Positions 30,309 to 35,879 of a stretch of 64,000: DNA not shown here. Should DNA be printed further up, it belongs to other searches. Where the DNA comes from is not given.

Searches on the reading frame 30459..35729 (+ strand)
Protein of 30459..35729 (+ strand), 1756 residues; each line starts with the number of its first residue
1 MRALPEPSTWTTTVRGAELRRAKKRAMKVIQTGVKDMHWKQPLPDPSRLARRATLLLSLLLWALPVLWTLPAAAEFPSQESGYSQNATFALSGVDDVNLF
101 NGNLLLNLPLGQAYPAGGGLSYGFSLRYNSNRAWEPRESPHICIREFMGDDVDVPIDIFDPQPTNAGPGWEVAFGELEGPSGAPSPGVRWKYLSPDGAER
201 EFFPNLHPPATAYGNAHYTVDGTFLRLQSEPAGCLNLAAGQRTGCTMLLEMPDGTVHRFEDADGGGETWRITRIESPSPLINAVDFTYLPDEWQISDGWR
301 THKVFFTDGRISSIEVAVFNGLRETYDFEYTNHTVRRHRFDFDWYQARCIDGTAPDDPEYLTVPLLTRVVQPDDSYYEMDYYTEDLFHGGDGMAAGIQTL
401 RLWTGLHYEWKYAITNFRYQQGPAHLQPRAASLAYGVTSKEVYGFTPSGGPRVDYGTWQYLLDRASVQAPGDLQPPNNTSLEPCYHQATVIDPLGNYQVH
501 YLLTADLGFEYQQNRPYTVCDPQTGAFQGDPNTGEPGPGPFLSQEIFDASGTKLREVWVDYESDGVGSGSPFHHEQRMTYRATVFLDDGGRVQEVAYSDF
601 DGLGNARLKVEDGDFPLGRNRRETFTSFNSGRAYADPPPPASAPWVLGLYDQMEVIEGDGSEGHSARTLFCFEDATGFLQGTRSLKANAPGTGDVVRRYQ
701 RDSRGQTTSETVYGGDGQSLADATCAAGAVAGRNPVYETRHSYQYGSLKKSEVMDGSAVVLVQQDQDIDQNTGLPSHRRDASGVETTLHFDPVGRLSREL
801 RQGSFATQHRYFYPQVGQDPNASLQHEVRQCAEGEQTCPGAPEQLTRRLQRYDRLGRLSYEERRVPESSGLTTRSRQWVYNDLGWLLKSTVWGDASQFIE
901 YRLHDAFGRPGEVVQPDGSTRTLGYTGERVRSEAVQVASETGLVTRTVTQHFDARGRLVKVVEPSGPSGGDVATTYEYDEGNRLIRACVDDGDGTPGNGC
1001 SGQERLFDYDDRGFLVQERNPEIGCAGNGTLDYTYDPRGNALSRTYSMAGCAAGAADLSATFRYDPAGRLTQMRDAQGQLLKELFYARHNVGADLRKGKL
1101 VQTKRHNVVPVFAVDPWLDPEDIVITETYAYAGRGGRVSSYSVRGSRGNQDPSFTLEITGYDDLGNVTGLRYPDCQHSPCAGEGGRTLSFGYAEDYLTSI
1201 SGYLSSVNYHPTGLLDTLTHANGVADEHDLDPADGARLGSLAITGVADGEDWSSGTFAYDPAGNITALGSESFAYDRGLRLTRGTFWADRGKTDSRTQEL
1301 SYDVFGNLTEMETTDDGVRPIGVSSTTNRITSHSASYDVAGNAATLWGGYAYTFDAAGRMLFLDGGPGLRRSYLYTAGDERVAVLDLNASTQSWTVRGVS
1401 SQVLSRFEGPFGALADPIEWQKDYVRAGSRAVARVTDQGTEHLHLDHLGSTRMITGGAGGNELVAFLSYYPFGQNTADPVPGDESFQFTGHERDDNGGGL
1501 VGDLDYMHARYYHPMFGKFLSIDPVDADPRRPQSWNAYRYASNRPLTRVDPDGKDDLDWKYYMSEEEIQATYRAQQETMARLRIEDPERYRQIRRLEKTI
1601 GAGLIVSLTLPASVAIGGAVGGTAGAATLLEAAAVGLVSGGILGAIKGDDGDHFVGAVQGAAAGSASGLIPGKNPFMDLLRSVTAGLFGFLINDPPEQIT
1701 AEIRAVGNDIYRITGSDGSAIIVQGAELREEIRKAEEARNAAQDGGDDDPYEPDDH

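Call 55: search_protein_families(library=pfam, proteins=[window:30459-35729:+], max_evalue=0.00001)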
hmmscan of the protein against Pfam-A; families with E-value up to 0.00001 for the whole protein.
window:30459-35729:+ (1756 aa): 1 family
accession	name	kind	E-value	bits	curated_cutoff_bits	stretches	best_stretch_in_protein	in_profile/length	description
PF05593.20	RHS_repeat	-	4.4e-19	68.8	22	0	952-995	1-37/38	RHS Repeat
